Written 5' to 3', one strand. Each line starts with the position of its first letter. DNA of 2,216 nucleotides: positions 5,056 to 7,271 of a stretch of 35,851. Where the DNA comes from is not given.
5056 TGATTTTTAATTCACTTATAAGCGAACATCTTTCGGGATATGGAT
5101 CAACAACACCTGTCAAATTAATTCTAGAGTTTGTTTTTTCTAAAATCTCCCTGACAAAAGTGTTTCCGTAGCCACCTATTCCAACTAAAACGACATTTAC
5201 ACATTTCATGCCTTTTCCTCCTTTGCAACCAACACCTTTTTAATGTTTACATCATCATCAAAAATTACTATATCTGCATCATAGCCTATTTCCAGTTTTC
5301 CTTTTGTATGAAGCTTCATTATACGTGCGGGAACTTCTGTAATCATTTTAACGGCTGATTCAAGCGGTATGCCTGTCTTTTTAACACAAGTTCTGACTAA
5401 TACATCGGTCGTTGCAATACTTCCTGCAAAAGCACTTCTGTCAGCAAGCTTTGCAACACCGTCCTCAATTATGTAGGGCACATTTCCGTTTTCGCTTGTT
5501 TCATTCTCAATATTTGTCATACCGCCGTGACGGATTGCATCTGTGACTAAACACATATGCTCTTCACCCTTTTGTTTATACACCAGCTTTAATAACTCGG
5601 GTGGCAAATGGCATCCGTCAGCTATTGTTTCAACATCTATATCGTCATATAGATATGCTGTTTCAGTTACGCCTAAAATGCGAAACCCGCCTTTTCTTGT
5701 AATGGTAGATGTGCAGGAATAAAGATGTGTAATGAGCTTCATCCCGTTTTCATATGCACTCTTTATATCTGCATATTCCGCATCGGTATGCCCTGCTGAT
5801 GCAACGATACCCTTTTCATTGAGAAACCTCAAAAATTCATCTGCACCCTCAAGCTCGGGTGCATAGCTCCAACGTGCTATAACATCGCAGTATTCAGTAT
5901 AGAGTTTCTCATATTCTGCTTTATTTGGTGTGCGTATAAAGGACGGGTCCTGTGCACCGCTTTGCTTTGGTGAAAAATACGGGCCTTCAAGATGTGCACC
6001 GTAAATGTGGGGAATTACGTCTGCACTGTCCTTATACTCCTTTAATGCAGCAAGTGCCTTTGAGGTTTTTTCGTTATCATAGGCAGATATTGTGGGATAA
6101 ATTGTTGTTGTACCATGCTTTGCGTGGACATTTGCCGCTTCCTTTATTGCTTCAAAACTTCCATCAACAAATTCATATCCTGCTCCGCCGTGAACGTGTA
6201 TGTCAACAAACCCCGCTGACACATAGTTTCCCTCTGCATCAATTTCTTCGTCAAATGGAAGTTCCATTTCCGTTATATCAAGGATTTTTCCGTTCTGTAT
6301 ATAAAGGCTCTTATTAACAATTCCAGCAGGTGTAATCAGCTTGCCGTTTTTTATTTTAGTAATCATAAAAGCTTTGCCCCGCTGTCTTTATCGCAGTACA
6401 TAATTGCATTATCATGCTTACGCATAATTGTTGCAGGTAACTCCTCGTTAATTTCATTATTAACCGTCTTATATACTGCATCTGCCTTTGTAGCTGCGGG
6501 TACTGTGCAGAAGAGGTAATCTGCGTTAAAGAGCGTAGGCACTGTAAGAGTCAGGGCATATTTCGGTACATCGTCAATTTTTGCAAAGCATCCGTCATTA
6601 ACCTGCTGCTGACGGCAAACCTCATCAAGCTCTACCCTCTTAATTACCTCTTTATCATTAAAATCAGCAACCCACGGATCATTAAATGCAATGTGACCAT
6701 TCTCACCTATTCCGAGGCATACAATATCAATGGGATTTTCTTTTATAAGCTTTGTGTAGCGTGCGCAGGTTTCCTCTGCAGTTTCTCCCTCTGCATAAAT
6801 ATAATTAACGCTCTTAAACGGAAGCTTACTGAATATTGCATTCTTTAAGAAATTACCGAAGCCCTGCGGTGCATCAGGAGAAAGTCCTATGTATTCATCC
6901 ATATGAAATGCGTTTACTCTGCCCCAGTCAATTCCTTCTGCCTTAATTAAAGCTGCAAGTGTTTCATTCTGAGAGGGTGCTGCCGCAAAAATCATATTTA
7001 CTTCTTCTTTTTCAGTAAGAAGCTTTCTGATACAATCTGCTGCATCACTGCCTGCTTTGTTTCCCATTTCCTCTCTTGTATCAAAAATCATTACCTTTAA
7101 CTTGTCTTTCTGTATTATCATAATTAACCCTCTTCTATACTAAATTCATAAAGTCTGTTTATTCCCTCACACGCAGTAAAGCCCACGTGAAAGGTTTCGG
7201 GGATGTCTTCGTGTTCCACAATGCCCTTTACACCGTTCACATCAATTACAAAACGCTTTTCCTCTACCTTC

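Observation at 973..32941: About 30-kb, 20-gene single-strand operon: an S-layer-tethered glycan utilisation system with no recognisable classical glycoside hydrolase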

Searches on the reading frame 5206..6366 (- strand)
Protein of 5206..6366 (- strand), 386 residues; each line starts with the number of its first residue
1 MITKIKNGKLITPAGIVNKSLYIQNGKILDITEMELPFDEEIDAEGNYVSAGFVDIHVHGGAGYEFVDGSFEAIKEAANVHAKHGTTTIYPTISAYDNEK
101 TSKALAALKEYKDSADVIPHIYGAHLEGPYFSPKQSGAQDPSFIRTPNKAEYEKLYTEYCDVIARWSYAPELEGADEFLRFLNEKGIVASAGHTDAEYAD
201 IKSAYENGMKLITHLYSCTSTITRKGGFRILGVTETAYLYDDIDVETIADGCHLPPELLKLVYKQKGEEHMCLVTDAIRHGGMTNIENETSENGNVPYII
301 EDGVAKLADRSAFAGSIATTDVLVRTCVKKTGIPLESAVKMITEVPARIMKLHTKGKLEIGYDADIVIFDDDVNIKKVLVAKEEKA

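Call 4: search_protein_families(library=pfam, proteins=[window:5206-6366:-], max_evalue=0.01)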
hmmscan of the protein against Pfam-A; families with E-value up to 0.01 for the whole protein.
window:5206-6366:- (386 aa): 2 families
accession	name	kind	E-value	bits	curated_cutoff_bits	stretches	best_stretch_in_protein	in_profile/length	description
PF01979.26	Amidohydro_1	-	1.9e-26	93.6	25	1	48-380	1-340/345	Amidohydrolase family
PF07969.17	Amidohydro_3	-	3.5e-17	63.5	29.7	2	331-372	405-447/472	Amidohydrolase family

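Call 6: search_protein_families(library=ncbifam, proteins=[window:5206-6366:-], max_evalue=0.01)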
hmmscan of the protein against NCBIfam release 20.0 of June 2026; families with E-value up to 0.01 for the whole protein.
window:5206-6366:- (386 aa): 59 families (the best 25 are shown)
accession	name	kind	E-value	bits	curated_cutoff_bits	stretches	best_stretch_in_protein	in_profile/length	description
TIGR00221.1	nagA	equivalog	3.8e-75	253.2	225.65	1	6-380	8-377/380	N-acetylglucosamine-6-phosphate deacetylase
NF008371.0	PRK11170.1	equivalog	6.6e-53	179.9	483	1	7-384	6-378/382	N-acetylglucosamine-6-phosphate deacetylase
TIGR03178.1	allantoinase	equivalog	7.7e-19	67.8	357.85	2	314-373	329-387/441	allantoinase AllB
NF004839.0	PRK06189.1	equivalog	1.4e-17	63.5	631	2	5-88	7-88/451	allantoinase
TIGR02318.1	phosphono_phnM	equivalog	1.7e-17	63.4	390.55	2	5-109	2-111/376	phosphonate metabolism protein PhnM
NF006689.0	PRK09237.1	equivalog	5.4e-17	61.4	371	2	5-89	7-89/383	amidohydrolase/deacetylase family metallohydrolase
NF006837.0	PRK09357.1-2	equivalog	8.6e-16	57.5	575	2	1-109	1-109/428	dihydroorotase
TIGR02033.1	D-hydantoinase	equivalog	8.4e-15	54.6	393.25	2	5-118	3-117/454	dihydropyrimidinase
NF011984.0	PRK15446.1-5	equivalog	1.1e-14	54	260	2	4-58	5-59/379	alpha-D-ribose 1-methylphosphonate 5-triphosphate diphosphatase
NF005791.0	PRK07627.1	equivalog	1.4e-14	53.9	442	2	3-77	3-81/425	dihydroorotase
TIGR01975.1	isoAsp_dipep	equivalog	3.1e-14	53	331.25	1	293-379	288-370/389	beta-aspartyl-peptidase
NF058539.1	ergo_uti2_ErtD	equivalog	9.1e-14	51.2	650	2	3-91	3-87/449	hydantoin-5-propionate amidohydrolase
TIGR03583.1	EF_0837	hypoth_equivalog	9.5e-14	51.2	432.15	2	330-378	290-338/365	amidohydrolase/deacetylase family metallohydrolase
NF009941.0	PRK13404.1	subfamily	1e-13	50.8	647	2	5-118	8-118/478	dihydropyrimidinase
NF011990.0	PRK15446.2-6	subfamily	2e-13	49.8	233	2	2-104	2-115/390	alpha-D-ribose 1-methylphosphonate 5-triphosphate diphosphatase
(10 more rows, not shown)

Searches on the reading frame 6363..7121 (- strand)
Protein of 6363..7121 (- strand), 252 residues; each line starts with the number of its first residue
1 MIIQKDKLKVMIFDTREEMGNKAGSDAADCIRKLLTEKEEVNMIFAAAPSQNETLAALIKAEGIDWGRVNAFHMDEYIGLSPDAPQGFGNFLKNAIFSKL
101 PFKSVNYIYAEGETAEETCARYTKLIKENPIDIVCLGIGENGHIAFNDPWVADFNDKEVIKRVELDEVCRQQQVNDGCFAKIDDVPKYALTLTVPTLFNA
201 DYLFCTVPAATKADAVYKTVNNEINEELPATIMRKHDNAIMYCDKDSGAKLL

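Call 4: search_protein_families(library=pfam, proteins=[window:6363-7121:-], max_evalue=0.01)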
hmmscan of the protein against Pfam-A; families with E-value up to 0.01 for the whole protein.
window:6363-7121:- (252 aa): 1 family
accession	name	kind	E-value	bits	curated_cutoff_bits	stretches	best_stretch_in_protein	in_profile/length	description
PF01182.26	Glucosamine_iso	-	1e-17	65.2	27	1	15-238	2-221/225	Glucosamine-6-phosphate isomerases/6-phosphogluconolactonase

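Call 6: search_protein_families(library=ncbifam, proteins=[window:6363-7121:-], max_evalue=0.01)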
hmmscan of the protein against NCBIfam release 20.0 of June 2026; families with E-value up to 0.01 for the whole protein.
window:6363-7121:- (252 aa): 8 families
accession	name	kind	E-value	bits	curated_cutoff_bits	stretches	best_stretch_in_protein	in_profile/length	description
TIGR00502.1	nagB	equivalog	2.3e-39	135.3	236.9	1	8-250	1-246/259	glucosamine-6-phosphate deaminase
NF002557.0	PRK02122.1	subfamily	8.9e-35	119.9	384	1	4-251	25-275/653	glucosamine-6-phosphate deaminase-like protein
NF001684.0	PRK00443.1-4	subfamily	1.5e-34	119.7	326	1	9-251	2-241/260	glucosamine-6-phosphate deaminase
NF001682.0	PRK00443.1-1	equivalog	1.9e-33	116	528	1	10-246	3-229/262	glucosamine-6-phosphate deaminase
NF001685.0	PRK00443.1-5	equivalog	1e-24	87.3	513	1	54-249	51-245/266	glucosamine-6-phosphate deaminase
NF007291.0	PRK09762.1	equivalog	2.5e-21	76.4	271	1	26-241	18-231/236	galactosamine-6-phosphate isomerase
NF009022.0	PRK12358.1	equivalog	8.6e-16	58.2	247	1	9-251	2-237/239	glucosamine-6-phosphate deaminase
TIGR01198.1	pgl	equivalog_domain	3.6e-14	52.9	124.45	1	12-249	1-232/234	6-phosphogluconolactonase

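Call 64: search_solved_structures(query=window:6363-7121:-, max_evalue=0.001, show_alignments=2)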
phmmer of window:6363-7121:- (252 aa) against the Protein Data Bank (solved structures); distinct sequences matched with E-value up to 0.001: 14.
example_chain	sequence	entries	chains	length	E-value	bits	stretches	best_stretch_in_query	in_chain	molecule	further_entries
2bkv_A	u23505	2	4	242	2.7e-27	99.2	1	8-248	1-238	GLUCOSAMINE-6-PHOSPHATE DEAMINASE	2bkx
2ri0_A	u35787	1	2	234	3.3e-26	95.7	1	57-249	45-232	Glucosamine-6-phosphate deaminase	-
2ri1_A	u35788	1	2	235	3.3e-26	95.6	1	57-249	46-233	Glucosamine-6-phosphate deaminase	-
5hj5_A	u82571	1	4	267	1.3e-24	90.4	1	54-249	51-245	Glucosamine-6-phosphate deaminase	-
4r7t_A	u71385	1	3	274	1.4e-24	90.3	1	54-249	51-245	Glucosamine-6-phosphate deaminase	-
7lqm_A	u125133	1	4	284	3.6e-24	89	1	52-247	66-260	Glucosamine-6-phosphate deaminase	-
1jt9_A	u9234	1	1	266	2.2e-21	79.9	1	53-249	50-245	Glucosamine-6-Phosphate deaminase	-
3hn6_A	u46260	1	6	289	2.7e-21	79.6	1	8-248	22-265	Glucosamine-6-phosphate deaminase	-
1cd5_A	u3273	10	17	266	3.7e-21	79.1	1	53-249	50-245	PROTEIN (GLUCOSAMINE 6-PHOSPHATE DEAMINASE) | GLUCOSAMINE 6-PHOSPHATE DEAMINASE | GLUCOSAMINE-6-PHOSPHATE DEAMINASE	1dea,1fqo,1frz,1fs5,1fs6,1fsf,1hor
1ne7_A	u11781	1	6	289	1.7e-20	77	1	64-249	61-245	Glucosamine-6-phosphate isomerase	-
7lqn_A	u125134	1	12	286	7.8e-20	74.8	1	54-247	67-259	Glucosamine-6-phosphate deaminase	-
6nbg_A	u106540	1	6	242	3.3e-10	43.3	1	30-251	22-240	Glucosamine-6-phosphate deaminase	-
1vl1_A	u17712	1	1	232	1.2e-06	31.6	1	31-145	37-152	6-phosphogluconolactonase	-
1pbt_A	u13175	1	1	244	1.3e-06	31.5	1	31-145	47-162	6-phosphogluconolactonase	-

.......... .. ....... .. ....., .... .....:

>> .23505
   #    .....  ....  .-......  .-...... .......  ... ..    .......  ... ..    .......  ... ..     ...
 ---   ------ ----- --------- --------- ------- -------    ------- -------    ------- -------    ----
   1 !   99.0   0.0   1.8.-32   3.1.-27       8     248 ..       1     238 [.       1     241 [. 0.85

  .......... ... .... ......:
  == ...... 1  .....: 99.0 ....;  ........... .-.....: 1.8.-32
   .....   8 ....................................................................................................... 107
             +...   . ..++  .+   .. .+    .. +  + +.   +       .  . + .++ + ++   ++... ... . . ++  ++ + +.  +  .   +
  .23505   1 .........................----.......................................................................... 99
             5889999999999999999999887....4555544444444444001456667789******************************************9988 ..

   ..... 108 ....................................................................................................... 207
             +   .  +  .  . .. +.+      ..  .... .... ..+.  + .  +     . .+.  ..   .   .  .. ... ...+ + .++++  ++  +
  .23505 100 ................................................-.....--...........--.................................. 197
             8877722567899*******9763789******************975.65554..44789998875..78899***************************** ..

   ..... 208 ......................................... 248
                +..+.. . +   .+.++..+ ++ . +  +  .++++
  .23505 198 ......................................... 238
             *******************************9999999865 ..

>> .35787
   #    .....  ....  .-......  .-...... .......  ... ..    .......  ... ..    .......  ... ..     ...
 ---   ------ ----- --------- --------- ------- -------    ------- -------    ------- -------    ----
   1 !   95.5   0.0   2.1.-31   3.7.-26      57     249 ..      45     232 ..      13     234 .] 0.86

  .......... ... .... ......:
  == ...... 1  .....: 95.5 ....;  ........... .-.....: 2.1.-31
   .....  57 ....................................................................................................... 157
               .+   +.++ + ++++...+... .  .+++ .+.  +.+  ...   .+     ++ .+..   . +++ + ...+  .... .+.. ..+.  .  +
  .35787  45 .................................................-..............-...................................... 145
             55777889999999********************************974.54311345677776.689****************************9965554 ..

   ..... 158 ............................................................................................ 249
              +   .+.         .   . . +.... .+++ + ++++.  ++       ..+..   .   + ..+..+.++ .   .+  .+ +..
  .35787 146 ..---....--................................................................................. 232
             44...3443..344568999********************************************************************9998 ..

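Call 89: find_related_loci(query=window:6363-7121:-, collection=genome_contigs, flank=10000)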
Query window:6363-7121:- (252 aa) in genome_contigs; peptide patterns used: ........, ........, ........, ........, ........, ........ (x = any residue, [..] = any of these).
600 stretches matched a pattern (row limit reached: there are more); 590 encode a relative of the query (tblastn E <= 1e-3); the best 80 are kept; 80 distinct loci.
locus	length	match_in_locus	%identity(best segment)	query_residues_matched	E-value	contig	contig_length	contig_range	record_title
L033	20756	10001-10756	85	1-252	8e-142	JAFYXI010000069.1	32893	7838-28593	MAG: Clostridia bacterium isolate RGIG7507 Water_buffalos_Colon.Co__c2740030, whole genome shotgun sequence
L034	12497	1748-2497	80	3-252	5e-138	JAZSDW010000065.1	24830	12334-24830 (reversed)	MAG: Clostridia bacterium isolate T1900044595_TS20190061.MAGScoT_cleanbin_000012 SGB_658_k141_922046, whole genome shotg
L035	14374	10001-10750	81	3-252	3e-136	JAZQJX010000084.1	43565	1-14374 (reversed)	MAG: Clostridia bacterium isolate T1900044616_TS20190082.MAGScoT_cleanbin_000026 SGB_854_k141_984243, whole genome shotg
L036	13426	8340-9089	78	3-252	6e-135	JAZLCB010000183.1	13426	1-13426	MAG: Clostridia bacterium isolate T1900045054_TC20190047.MAGScoT_cleanbin_000019 SGB_4539_k141_1900190, whole genome sho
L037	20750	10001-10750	72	3-252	9e-115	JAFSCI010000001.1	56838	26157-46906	MAG: Clostridia bacterium isolate RGIG3013 Goat_Rectum-3__c6504, whole genome shotgun sequence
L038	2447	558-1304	68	2-250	2e-119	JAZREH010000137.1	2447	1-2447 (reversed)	MAG: Acutalibacteraceae bacterium isolate T1900045500_YK20190194.MAGScoT_cleanbin_000050 SGB_7492_k141_2647012, whole ge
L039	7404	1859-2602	67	4-251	4e-111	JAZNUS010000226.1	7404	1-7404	MAG: Clostridia bacterium isolate T1900044796_TS20190262.MAGScoT_cleanbin_000008 SGB_2680_k141_701885, whole genome shot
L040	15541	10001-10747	67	3-251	1e-110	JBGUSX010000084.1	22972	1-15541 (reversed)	MAG: Eubacteriales bacterium isolate fecal_MAG_83 fecal_MAG_83_contig_0084, whole genome shotgun sequence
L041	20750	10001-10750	68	3-252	2e-108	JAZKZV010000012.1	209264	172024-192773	MAG: Clostridia bacterium isolate T1900045085_TC20190079.MAGScoT_cleanbin_000001 SGB_4676_k141_2301081, whole genome sho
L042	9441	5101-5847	66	3-251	1e-108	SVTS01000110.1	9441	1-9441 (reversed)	MAG: Oscillospiraceae bacterium isolate SIG701 NODE_114723_length_9441_cov_1.764548, whole genome shotgun sequence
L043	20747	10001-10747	61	4-252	4e-108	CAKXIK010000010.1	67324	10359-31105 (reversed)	MAG: uncultured bacterium isolate MTG243_bin.61.fa genome assembly, contig: NODE_10_length_67324_cov_4.009205, whole gen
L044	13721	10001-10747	62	3-252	1e-107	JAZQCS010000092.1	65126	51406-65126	MAG: Clostridia bacterium isolate T1900044637_TS20190103.MAGScoT_cleanbin_000068 SGB_1189_k141_2654906, whole genome sho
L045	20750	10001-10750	66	1-252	2e-107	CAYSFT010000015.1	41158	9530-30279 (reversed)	MAG TPA_asm: uncultured Lachnospiraceae bacterium isolate SRP315200_co1_909 genome assembly, contig: NODE_1085_length_41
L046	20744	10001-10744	66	1-248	2e-106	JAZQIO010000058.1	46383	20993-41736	MAG: Clostridia bacterium isolate T1900044623_TS20190089.MAGScoT_cleanbin_000043 SGB_917_k141_227028, whole genome shotg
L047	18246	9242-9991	64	3-252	6e-106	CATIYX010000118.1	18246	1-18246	MAG: uncultured Clostridia bacterium isolate iMGMC-479_1678881679 genome assembly, contig: MegahitA5_32992, whole genome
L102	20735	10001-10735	64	4-249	5e-101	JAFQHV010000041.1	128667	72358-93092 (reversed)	MAG: Oscillospiraceae bacterium isolate RGIG1833 Goat_Cecum-5__c661949, whole genome shotgun sequence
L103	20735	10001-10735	65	4-249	6e-101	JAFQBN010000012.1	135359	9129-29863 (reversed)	MAG: Oscillospiraceae bacterium isolate RGIG1669 Goat_Cecum-1__c187569, whole genome shotgun sequence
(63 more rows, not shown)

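Call 93: search_protein_families(library=pfam, proteins=[L035:320-1717:+, L035:2506-3885:+, L035:3897-5021:+, L035:5112-6494:-, L035:6566-8080:-, L035:8112-8939:-, L035:9113-9973:+, L102:4434-5774:+, L102:5873-6676:+, L102:12681-14285:-], max_evalue=0.0001)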
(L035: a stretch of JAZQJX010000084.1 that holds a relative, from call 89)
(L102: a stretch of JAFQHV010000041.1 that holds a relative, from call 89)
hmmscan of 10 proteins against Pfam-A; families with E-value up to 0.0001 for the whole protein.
L035:320-1717:+ (465 aa): 2 families
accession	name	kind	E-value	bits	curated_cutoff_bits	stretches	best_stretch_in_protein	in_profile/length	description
PF00395.25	SLH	-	2.4e-16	59.9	20.8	1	99-141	1-43/44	S-layer homology domain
PF13472.12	Lipase_GDSL_2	-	3.7e-13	50.8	32.9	1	330-446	57-171/178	GDSL-like Lipase/Acylhydrolase family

L035:2506-3885:+ (459 aa): 1 family
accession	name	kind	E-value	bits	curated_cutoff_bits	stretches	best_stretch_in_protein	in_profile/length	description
PF03062.24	MBOAT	-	6.8e-25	88.5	27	1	146-367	80-321/337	MBOAT, membrane-bound O-acyltransferase family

L035:3897-5021:+ (374 aa): 2 families
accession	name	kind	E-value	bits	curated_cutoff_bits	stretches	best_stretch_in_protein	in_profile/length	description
PF14286.12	DHHW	-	1.7e-24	87.3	25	2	106-332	151-384/385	DHHW protein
PF16822.11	ALGX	-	9.6e-08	32.4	26.5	1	125-208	40-125/268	SGNH hydrolase-like domain, acetyltransferase AlgX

L035:5112-6494:- (460 aa): 0 families

L035:6566-8080:- (504 aa): 3 families
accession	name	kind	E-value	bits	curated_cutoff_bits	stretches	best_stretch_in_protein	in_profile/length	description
PF00149.33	Metallophos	-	4e-10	40.9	21.5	1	11-174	1-190/191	Calcineurin-like phosphoesterase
PF12850.12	Metallophos_2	-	4.3e-07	30.5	27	1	11-178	1-122/154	Calcineurin-like phosphoesterase superfamily domain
PF01261.30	AP_endonuc_2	-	2.1e-06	28.1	31.1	1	264-492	31-246/249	Xylose isomerase-like TIM barrel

L035:8112-8939:- (275 aa): 3 families
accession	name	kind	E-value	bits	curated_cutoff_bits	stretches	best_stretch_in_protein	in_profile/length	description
PF12833.13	HTH_18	-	1.2e-13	51.6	33.6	1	189-263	1-76/80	Helix-turn-helix domain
PF07883.17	Cupin_2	-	4.1e-07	30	27.2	1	24-80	8-63/70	Cupin domain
PF02311.25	AraC_binding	-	9.3e-07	29.1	21.1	1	24-93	12-81/135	AraC-like ligand binding domain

L035:9113-9973:+ (286 aa): 1 family
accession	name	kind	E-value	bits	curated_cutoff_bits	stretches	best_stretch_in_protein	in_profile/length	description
PF01261.30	AP_endonuc_2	-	3e-28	99.6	31.1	1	20-251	2-234/249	Xylose isomerase-like TIM barrel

L102:4434-5774:+ (446 aa): 0 families

L102:5873-6676:+ (267 aa): 4 families
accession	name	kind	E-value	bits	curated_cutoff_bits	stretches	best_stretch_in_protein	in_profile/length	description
PF20434.5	BD-FAE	-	3.7e-28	99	26.8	1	25-212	4-211/215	BD-FAE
PF07859.19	Abhydrolase_3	-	2.4e-22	80.2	25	1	38-235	3-208/210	alpha/beta hydrolase fold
PF00326.27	Peptidase_S9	-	3.1e-13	50.1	22.6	1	187-263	142-207/213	Prolyl oligopeptidase family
PF00135.34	COesterase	-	8.3e-08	32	27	1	25-122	91-201/515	Carboxylesterase family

L102:12681-14285:- (534 aa): 1 family
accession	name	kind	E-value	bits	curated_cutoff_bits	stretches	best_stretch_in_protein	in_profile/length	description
PF00180.25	Iso_dh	-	5.5e-93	312.4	27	1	182-525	1-348/348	Isocitrate/isopropylmalate dehydrogenase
